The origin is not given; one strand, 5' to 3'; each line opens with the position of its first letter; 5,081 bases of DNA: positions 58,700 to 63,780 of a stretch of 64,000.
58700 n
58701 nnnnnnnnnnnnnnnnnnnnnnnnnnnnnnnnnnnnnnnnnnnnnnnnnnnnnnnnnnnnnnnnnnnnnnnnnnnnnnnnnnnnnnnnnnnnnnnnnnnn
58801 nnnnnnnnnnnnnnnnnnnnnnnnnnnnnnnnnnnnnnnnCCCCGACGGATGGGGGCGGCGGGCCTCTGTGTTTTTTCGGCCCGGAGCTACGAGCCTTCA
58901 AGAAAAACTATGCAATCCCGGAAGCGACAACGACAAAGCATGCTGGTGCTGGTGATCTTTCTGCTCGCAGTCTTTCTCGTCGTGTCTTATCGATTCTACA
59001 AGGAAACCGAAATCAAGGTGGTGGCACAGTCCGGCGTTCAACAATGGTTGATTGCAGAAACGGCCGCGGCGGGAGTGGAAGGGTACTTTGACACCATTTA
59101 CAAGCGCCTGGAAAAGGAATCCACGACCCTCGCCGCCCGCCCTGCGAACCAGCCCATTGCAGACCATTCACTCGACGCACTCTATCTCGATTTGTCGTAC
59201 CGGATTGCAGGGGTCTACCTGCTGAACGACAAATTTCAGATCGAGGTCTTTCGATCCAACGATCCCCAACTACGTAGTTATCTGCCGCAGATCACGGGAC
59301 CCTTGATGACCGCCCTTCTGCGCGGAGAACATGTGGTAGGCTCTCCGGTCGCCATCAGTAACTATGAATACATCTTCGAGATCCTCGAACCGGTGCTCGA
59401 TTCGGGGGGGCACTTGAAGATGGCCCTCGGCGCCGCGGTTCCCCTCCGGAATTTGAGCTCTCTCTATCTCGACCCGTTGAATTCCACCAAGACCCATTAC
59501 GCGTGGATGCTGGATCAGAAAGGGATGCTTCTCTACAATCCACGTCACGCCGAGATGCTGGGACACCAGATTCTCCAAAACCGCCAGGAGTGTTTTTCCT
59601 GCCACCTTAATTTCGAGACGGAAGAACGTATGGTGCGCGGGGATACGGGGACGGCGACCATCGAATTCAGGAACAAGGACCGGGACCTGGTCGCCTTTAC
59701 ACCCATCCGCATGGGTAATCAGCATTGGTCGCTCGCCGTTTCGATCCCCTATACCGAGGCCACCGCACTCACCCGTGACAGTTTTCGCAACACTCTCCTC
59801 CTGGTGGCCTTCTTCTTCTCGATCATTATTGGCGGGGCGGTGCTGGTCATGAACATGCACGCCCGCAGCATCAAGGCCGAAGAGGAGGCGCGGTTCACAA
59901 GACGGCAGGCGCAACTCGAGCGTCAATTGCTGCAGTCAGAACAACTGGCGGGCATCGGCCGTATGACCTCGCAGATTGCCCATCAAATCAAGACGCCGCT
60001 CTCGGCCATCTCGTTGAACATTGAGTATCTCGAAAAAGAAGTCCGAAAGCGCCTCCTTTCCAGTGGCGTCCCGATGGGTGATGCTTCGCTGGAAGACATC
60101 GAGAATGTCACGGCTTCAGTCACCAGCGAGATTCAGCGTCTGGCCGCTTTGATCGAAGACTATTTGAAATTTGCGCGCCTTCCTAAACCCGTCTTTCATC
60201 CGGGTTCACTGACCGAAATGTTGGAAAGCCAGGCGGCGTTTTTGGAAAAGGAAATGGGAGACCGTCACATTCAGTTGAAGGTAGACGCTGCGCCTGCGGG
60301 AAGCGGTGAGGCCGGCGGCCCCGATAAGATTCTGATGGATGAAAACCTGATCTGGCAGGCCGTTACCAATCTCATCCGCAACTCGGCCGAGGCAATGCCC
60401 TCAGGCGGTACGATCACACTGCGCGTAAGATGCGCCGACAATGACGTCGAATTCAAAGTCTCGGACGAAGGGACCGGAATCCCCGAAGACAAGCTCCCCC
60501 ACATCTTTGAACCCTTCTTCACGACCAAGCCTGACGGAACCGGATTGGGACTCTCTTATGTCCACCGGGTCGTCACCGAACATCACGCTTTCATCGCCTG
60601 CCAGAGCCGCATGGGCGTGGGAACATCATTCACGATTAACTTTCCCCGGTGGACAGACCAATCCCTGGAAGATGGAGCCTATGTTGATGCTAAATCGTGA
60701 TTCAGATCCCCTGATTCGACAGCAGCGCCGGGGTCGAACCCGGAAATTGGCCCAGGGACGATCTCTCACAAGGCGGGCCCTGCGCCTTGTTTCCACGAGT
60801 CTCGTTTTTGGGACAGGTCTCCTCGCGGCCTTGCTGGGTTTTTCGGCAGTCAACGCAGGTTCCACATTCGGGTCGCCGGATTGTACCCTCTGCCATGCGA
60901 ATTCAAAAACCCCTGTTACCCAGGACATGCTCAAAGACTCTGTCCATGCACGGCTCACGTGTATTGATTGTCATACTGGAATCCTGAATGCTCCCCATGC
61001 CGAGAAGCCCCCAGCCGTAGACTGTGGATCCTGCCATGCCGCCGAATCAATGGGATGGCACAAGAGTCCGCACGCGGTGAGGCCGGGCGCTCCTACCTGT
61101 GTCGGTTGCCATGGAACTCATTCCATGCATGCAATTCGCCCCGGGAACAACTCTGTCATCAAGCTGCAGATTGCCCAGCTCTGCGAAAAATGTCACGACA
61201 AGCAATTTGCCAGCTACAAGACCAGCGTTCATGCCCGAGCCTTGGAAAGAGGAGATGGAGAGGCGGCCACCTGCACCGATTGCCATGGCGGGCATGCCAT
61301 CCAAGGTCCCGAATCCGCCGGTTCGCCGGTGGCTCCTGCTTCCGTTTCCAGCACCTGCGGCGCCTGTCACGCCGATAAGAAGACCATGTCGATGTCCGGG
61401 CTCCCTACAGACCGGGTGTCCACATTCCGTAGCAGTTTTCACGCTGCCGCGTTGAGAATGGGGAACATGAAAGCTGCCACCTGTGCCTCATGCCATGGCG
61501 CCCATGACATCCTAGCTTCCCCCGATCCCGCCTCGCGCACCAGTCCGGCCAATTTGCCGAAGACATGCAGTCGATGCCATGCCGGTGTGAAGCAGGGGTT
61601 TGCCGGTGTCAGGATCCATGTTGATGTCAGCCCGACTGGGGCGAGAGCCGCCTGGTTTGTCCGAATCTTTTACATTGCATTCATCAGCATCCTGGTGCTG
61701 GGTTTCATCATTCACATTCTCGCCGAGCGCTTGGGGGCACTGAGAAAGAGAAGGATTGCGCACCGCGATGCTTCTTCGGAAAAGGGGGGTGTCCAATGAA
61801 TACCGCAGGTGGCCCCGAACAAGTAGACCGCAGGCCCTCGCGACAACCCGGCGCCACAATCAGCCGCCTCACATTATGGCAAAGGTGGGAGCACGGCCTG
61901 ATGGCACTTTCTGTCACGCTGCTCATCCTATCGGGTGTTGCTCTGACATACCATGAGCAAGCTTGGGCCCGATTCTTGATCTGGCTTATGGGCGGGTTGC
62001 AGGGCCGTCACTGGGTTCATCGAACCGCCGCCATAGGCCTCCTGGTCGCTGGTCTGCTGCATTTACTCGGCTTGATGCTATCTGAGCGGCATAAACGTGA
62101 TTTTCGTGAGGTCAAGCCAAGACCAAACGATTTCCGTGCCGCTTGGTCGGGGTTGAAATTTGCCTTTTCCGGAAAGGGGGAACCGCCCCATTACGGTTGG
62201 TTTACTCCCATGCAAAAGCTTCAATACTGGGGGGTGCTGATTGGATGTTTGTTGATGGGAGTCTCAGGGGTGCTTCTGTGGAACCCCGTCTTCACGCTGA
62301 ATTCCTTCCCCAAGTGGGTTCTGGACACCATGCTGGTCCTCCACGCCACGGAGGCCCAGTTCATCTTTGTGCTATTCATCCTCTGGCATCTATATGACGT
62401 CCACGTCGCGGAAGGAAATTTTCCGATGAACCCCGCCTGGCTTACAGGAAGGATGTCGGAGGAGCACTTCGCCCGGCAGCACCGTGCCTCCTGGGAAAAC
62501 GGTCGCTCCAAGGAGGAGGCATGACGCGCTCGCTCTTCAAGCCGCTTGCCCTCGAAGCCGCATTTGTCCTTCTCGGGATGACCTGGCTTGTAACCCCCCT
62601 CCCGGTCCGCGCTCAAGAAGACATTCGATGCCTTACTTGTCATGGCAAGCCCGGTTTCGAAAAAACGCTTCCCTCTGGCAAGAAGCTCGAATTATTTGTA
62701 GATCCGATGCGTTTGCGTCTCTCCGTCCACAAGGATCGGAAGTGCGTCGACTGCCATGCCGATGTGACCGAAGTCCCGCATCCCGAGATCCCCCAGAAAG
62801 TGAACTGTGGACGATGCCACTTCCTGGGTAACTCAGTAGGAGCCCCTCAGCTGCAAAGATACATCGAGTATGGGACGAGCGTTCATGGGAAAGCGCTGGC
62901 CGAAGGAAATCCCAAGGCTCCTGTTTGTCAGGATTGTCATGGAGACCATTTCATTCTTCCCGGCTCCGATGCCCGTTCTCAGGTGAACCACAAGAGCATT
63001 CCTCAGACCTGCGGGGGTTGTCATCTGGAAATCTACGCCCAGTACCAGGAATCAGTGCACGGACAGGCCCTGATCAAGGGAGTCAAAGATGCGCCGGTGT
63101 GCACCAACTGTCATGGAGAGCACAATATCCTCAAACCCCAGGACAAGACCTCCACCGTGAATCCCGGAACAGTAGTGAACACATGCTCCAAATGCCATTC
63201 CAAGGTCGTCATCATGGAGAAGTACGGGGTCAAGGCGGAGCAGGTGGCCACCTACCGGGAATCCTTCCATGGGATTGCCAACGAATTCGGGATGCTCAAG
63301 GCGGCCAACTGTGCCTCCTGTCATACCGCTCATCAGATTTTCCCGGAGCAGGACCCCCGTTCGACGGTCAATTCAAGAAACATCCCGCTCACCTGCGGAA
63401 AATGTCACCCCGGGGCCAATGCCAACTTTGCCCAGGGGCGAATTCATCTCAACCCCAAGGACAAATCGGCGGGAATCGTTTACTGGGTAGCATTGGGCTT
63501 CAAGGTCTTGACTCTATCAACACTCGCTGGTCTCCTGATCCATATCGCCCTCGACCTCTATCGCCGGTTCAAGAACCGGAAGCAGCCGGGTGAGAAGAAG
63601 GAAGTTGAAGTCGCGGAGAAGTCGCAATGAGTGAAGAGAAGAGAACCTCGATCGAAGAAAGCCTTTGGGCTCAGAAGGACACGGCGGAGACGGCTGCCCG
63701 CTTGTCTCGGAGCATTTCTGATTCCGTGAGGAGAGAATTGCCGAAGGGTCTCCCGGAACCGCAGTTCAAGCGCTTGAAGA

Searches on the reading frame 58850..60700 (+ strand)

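Call 22: search_protein_families(library=pfam, proteins=[window:58850-60700:+])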
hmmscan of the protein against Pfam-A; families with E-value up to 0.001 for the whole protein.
window:58850-60700:+ (616 aa): 4 families
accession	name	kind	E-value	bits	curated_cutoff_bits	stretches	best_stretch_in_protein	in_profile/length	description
PF02518.31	HATPase_c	-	1.1e-24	87.5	26.4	1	497-600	2-109/111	Histidine kinase-, DNA gyrase B-, and HSP90-like ATPase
PF00512.31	HisKA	-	1e-10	41.9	26.9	1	370-444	3-63/66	His Kinase A (phospho-acceptor) domain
PF02743.24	dCache_1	-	1.7e-05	24.9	45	1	67-298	13-240/240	Cache domain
PF13581.12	HATPase_c_2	-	0.00058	20.3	27.4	0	504-578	39-112/127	Histidine kinase-like ATPase domain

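Call 72: search_protein_families(library=ncbifam, proteins=[window:58850-60700:+], max_evalue=0.00001)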
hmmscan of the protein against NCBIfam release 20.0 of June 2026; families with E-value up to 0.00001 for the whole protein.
window:58850-60700:+ (616 aa): 71 families (the best 25 are shown)
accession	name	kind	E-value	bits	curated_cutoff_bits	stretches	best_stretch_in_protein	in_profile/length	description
NF008468.0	PRK11360.1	equivalog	1.3e-50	172.5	646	1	353-602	380-610/616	two-component system sensor histidine kinase AtoS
NF007688.0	PRK10364.1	equivalog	4.4e-41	141.1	479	1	308-602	188-453/460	two-component system sensor histidine kinase ZraS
NF010411.0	PRK13837.1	equivalog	3.3e-38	131.3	647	1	345-606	426-681/828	two-component system VirA-like sensor kinase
NF038348.1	T2SS_HK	subfamily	3.7e-32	111.5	450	2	498-599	469-572/574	histidine kinase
NF053867.1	SprKinKinDBac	equivalog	8.1e-32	110.3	775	1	350-600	267-497/500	sporulation kinase KinD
NF046020.1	HisKinCckABruc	equivalog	2e-30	105.4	1000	1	352-607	463-714/868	cell cycle histidine kinase CckA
NF046044.1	PnpS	equivalog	2e-29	102.8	400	1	423-599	212-390/390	two-component system histidine kinase PnpS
NF008312.0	PRK11100.1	equivalog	2.3e-29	102.6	356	1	316-600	195-474/477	two-component system sensor histidine kinase CreC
TIGR02966.1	phoR_proteo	equivalog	1.6e-26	93.2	334.2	1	374-598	119-333/333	phosphate regulon sensor histidine kinase PhoR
NF046026.1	HisKinCckACaul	equivalog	1.3e-24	86.3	1000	1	352-611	285-543/678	cell cycle histidine kinase CckA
NF052574.1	HisKinEspCMyxo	equivalog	3.2e-24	85.1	1200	1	353-603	401-640/785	serine histidine kinase EspC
NF047466.1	hybrid_RR_LvrB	exception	5.2e-24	85.1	500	1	337-600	126-376/377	hybrid histidine kinase/response regulator LvrB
NF006800.0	PRK09303.1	equivalog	8.7e-24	84.2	342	1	358-604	141-381/383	histidine kinase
NF041777.1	sens_FixL_Rhizob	equivalog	2.5e-23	82.5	850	1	352-599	245-480/485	sensor protein FixL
NF041735.1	hist_kin_RppB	equivalog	2.7e-23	82.5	400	1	371-599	218-438/438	two-component system sensor histidine kinase RppB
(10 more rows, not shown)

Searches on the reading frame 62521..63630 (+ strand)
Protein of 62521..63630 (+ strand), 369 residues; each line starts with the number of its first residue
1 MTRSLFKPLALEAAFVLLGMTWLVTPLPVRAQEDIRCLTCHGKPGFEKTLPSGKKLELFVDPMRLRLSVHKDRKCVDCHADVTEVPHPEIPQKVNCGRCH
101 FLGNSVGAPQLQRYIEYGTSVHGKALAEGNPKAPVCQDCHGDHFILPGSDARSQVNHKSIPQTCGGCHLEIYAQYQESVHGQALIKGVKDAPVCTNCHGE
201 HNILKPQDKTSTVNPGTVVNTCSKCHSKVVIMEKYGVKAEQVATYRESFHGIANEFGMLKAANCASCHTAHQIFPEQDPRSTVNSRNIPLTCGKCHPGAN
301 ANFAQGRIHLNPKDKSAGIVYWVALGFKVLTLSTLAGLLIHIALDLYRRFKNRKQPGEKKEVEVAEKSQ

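Call 22: search_protein_families(library=pfam, proteins=[window:62521-63630:+])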
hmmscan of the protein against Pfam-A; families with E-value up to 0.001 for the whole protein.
window:62521-63630:+ (369 aa): 6 families
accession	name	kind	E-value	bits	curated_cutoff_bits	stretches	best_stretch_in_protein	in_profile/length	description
PF14522.11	Cytochrome_C7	-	5e-17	61.9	24.8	2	33-100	12-66/67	Cytochrome c7 and related cytochrome c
PF14537.11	Cytochrom_c3_2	-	7.6e-10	39.6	25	0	194-296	9-78/79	Cytochrome c3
PF22113.1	Mtrc-MtrF_II-IV_dom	-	4.9e-09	36.4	30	1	135-297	8-164/176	Outer membrane cytochrome MtrC/MtrF-like, domains II/IV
PF09699.15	Paired_CXXCH_1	-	7.9e-07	29.1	20.6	0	260-298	5-38/41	Doubled CXXCH motif (Paired_CXXCH_1)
PF02085.21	Cytochrom_CIII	-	2.7e-06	28.1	22.9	0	193-296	32-101/101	Class III cytochrome C family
PF03264.19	Cytochrom_NNT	-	1.4e-05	25.4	24.1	0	156-204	31-78/174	NapC/NirT cytochrome c family, N-terminal region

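Call 50: find_encoding_contigs(protein=window:62521-63630:+, flank=10000, max_places=2)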
Protein window:62521-63630:+ (369 aa): 5 contigs read that carry it; 2 places shown.
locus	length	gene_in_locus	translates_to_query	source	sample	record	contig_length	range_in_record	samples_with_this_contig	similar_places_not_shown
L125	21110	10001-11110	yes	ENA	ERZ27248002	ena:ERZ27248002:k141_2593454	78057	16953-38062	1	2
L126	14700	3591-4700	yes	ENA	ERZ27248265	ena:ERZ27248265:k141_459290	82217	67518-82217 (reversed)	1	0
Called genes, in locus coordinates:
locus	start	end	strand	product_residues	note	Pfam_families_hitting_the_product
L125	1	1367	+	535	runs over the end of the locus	PF05140:ResB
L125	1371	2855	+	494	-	PF01578:Cytochrom_C_asm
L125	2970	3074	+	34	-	-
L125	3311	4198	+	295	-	PF01545:Cation_efflux, PF16916:ZT_dimer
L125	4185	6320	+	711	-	PF03264:Cytochrom_NNT (faint), PF14522:Cytochrome_C7 (faint), PF14537:Cytochrom_c3_2 (faint), PF09699:Paired_CXXCH_1 (faint), PF22113:Mtrc-MtrF_II-IV_dom (weak), PF01292:Ni_hydr_CYTB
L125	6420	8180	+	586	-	PF02743:dCache_1 (faint), PF00512:HisKA, PF02518:HATPase_c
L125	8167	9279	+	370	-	PF03264:Cytochrom_NNT (faint), PF14537:Cytochrom_c3_2 (faint), PF09699:Paired_CXXCH_1 (faint), PF14522:Cytochrome_C7 (weak)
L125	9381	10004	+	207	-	PF01292:Ni_hydr_CYTB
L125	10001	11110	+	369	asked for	PF22113:Mtrc-MtrF_II-IV_dom (faint), PF02085:Cytochrom_CIII (faint), PF09699:Paired_CXXCH_1 (faint), PF14522:Cytochrome_C7 (faint), PF14537:Cytochrom_c3_2 (faint)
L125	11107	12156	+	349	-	PF01292:Ni_hydr_CYTB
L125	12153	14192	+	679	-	PF03264:Cytochrom_NNT (weak), PF02085:Cytochrom_CIII (faint), PF14522:Cytochrome_C7 (faint), PF14537:Cytochrom_c3_2 (faint)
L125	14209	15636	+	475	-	PF00072:Response_reg, PF00158:Sigma54_activat, PF14532:Sigma54_activ_2, PF07728:AAA_5 (weak), PF25601:AAA_lid_14, PF02954:HTH_8 (weak)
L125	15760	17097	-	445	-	PF14238:DUF4340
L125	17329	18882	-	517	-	PF23357:DUF7088, PF09822:ABC_transp_aux, PF14258:DUF4350 (weak), PF23355:IFT52_GIFT (faint)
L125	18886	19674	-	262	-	PF01061:ABC2_membrane, PF12679:ABC2_membrane_2, PF12698:ABC2_membrane_3, PF13346:ABC2_membrane_5 (weak)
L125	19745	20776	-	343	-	PF00005:ABC_tran, PF13304:AAA_21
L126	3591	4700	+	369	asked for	PF22113:Mtrc-MtrF_II-IV_dom (faint), PF02085:Cytochrom_CIII (faint), PF09699:Paired_CXXCH_1 (faint), PF14522:Cytochrome_C7 (faint), PF14537:Cytochrom_c3_2 (faint)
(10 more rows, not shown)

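Call 53: find_homologous_proteins(query=L125:14209-15636:+, max_evalue=1e-80)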
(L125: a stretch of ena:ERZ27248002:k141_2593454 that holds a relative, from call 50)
Query L125:14209-15636:+ (475 aa): 7554 proteins with E <= 1e-80 among 8000 candidates; the best 120 are listed.
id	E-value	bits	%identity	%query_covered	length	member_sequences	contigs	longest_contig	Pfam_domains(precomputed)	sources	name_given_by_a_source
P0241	3.2e-296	1000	97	100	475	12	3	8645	PF00158.33,PF25601.2,PF02954.26,PF14532.13,PF07728.21,PF00072.31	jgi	jgi:two-component system, NtrC family, response regulator HydG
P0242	1.9e-274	928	90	99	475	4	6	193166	PF00158.33,PF25601.2,PF02954.26,PF14532.13,PF07728.21,PF00072.31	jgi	jgi:two-component system response regulator HydG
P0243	6.9e-274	926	88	100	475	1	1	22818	PF00158.33,PF25601.2,PF02954.26,PF14532.13,PF07728.21,PF00072.31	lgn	-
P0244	8.2e-270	913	88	100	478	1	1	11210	PF00158.33,PF25601.2,PF02954.26,PF14532.13,PF07728.21,PF00072.31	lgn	-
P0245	9.0e-269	910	87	98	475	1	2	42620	PF00158.33,PF25601.2,PF02954.26,PF14532.13,PF07728.21,PF00072.31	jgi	jgi:two-component system response regulator HydG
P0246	3.6e-268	908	88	100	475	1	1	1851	PF00158.33,PF25601.2,PF02954.26,PF14532.13,PF07728.21,PF00072.31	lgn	-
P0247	6.5e-264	894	86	100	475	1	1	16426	PF00158.33,PF25601.2,PF02954.26,PF14532.13,PF07728.21,PF00072.31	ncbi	-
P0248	1.0e-260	883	84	99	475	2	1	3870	PF00158.33,PF25601.2,PF02954.26,PF14532.13,PF07728.21,PF00072.31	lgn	-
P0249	3.2e-173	595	59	94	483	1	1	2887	PF00158.33,PF25601.2,PF02954.26,PF14532.13,PF07728.21,PF00072.31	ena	-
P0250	2.0e-172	592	58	95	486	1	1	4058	PF00158.33,PF25601.2,PF02954.26,PF14532.13,PF07728.21,PF00072.31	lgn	-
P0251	2.6e-168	579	58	96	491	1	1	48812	PF00158.33,PF25601.2,PF02954.26,PF14532.13,PF07728.21,PF00072.31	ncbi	ncbi:MAG: sigma-54-dependent transcriptional regulator [Terriglobia bacterium]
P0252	1.2e-166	573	58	95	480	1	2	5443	PF00158.33,PF25601.2,PF02954.26,PF14532.13,PF07728.21,PF00072.31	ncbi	-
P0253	2.0e-166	572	58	96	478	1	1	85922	PF00158.33,PF25601.2,PF02954.26,PF14532.13,PF07728.21,PF00072.31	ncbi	-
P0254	4.4e-163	561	57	95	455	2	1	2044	PF00158.33,PF25601.2,PF02954.26,PF14532.13,PF07728.21,PF00072.31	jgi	jgi:two-component system response regulator HydG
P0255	4.8e-163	561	57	94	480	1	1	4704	PF00158.33,PF25601.2,PF02954.26,PF14532.13,PF07728.21,PF00072.31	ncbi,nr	ncbi:MAG: sigma-54-dependent Fis family transcriptional regulator [Acidobacteria bacterium]|nr:sigma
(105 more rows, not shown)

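Call 54: find_encoding_contigs(protein=P0251, flank=10000, max_places=2)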
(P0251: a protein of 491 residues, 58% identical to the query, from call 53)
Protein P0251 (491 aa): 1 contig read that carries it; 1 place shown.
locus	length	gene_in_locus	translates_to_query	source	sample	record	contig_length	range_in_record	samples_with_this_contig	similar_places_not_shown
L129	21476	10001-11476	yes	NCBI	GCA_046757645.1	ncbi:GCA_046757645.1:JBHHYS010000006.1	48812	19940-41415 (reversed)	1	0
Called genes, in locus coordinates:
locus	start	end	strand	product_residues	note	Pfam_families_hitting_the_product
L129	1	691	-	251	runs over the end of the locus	-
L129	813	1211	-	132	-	PF12681:Glyoxalase_2 (faint), PF00903:Glyoxalase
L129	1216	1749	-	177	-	PF00903:Glyoxalase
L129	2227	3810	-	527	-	PF01645:Glu_synthase (weak)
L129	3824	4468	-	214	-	PF13510:Fer2_4, PF13187:Fer4_9 (faint), PF14697:Fer4_21, PF12838:Fer4_7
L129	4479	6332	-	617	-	PF01257:2Fe-2S_thioredx (weak), PF01512:Complex1_51K, PF10531:SLBB (weak), PF10589:NADH_4Fe-4S, PF12838:Fer4_7 (weak), PF13187:Fer4_9 (weak), PF13237:Fer4_10 (weak), PF14697:Fer4_21 (weak), +2 more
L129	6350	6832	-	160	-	PF01257:2Fe-2S_thioredx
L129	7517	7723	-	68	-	-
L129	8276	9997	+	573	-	PF00512:HisKA, PF02518:HATPase_c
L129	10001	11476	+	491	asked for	PF00072:Response_reg, PF00158:Sigma54_activat, PF14532:Sigma54_activ_2, PF07728:AAA_5 (weak), PF25601:AAA_lid_14, PF02954:HTH_8 (weak)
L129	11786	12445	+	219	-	PF00072:Response_reg (weak)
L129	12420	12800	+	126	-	PF00072:Response_reg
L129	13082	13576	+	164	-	PF00034:Cytochrom_C, PF13442:Cytochrome_CBB3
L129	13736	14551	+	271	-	-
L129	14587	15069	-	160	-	PF12867:DinB_2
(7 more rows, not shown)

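Call 71: search_solved_structures(query=L125:14209-15636:+, max_evalue=1e-30)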
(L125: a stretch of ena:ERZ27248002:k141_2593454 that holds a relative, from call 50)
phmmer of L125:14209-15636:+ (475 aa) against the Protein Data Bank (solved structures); distinct sequences matched with E-value up to 1e-30: 35.
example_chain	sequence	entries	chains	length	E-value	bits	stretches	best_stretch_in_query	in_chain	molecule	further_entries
4l4u_A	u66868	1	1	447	3e-110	372.3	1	8-457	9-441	Transcriptional regulator (NtrC family)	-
1ny5_A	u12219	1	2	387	7.7e-110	371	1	9-384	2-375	transcriptional regulator (NtrC family)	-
3dzd_A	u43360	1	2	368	1.5e-93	317.3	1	10-386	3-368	Transcriptional regulator (NtrC family)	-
1ojl_A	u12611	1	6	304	6.6e-93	315.2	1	148-457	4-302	TRANSCRIPTIONAL REGULATORY PROTEIN ZRAR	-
5ep0_A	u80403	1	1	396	1.1e-89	304.5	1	10-386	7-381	Putative repressor protein luxO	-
9qq6_C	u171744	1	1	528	1.2e-85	291.3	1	131-457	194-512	Nif-specific regulatory protein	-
8p53_C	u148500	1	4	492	9.3e-82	278.5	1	58-400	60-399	Transcriptional regulator FleQ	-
8pb9_D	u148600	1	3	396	1.6e-81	277.6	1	58-393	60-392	Transcriptional regulator FleQ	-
5m7n_A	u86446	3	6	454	3.5e-81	276.5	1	9-458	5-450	Nitrogen assimilation regulatory protein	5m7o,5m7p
26jl_A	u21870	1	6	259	5.3e-80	272.7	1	147-385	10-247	Flagellar regulatory protein A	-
5exx_A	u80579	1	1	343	5.7e-80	272.6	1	141-400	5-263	Transcriptional regulator FleQ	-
5exp_A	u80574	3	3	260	8.5e-80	272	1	141-393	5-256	Transcriptional regulator FleQ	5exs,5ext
6j7e_A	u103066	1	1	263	9.3e-80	271.9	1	144-397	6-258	Nitrogen assimilation regulatory protein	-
7ejw_C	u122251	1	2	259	1.6e-79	271.1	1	144-393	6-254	Transcriptional regulator FleQ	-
6jdi_A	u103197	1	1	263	8.8e-79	268.7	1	144-397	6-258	Nitrogen assimilation regulatory protein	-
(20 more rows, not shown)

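Call 72: search_protein_families(library=ncbifam, proteins=[L125:14209-15636:+, window:62521-63630:+], max_evalue=0.00001)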
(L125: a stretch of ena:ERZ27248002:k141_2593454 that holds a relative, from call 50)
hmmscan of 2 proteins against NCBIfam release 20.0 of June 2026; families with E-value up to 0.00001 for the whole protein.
L125:14209-15636:+ (475 aa): 112 families (the best 25 are shown)
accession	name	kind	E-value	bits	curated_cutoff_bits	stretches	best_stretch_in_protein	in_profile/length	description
NF008469.0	PRK11361.1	equivalog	3.7e-141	471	714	1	8-454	5-448/461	acetoacetate metabolism transcriptional regulator AtoC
TIGR01818.1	ntrC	equivalog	1.5e-134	449.3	558.6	1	10-457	1-460/463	nitrogen regulation protein NR(I)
TIGR02915.1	PEP_resp_reg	equivalog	2.3e-125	418.9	502.6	1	10-454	1-436/445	PEP-CTERM-box response regulator transcription factor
NF007689.0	PRK10365.1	equivalog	1.5e-121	406.3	760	1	8-456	6-438/441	sigma-54-dependent response regulator transcription factor ZraR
NF051870.1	NAssimRespRegNtrX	equivalog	5.3e-119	398.1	600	1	9-457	3-447/452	nitrogen assimilation response regulator NtrX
NF041946.1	LuxO_transreg_Vib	equivalog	8.3e-117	390.8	800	1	27-459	16-459/463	quorum-sensing sigma-54 dependent transcriptional regulator LuxO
NF011695.0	PRK15115.1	equivalog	3.5e-114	382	763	1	6-446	5-422/445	two-component system response regulator GlrR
NF008176.1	PRK10923.1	equivalog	1.8e-110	369.7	620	1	9-395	5-387/469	nitrogen regulation protein NR(I)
TIGR01817.1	nifA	equivalog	6.6e-110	368.4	528.85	1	128-405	180-454/534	nif-specific transcriptional activator NifA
NF041552.1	TF_PrdR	equivalog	6.7e-109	364.8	795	1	129-457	247-573/577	sigma-54 dependent transcriptional regulator PrdR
NF003451.0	PRK05022.1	equivalog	2.9e-99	333.1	476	1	120-455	160-503/512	nitric oxide reductase transcriptional regulator NorR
NF050807.1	TransRegFlbDCaul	equivalog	3.8e-99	332.6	750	1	33-471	26-448/454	sigma-54-dependent transcriptional regulator FlbD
NF038308.1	RNA_repair_RtcR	equivalog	5.8e-98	329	650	1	83-453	115-504/530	RNA repair transcriptional activator RtcR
NF049963.1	RespRegFlgRCampy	domain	1.3e-97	327.4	750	1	10-456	3-423/429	fla regulon two-component system response regulator FlgR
TIGR02329.1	propionate_PrpR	equivalog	6.6e-88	295.6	499.2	1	136-457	202-524/526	propionate catabolism operon regulatory protein PrpR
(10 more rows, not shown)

window:62521-63630:+ (369 aa): 3 families
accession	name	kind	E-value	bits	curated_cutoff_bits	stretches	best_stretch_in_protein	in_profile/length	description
NF045713.1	CxxCH_16_HmcA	equivalog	5e-09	35.3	400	1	32-228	74-254/541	sulfate respiration complex hexadecaheme cytochrome HmcA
TIGR04257.1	nanowire_3heme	domain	1.7e-08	34.5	40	0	259-301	21-63/75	c(7)-type cytochrome triheme domain-containing protein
NF008659.0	PRK11659.1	equivalog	1.2e-06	28.4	184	0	31-102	72-144/188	cytochrome c nitrite reductase pentaheme subunit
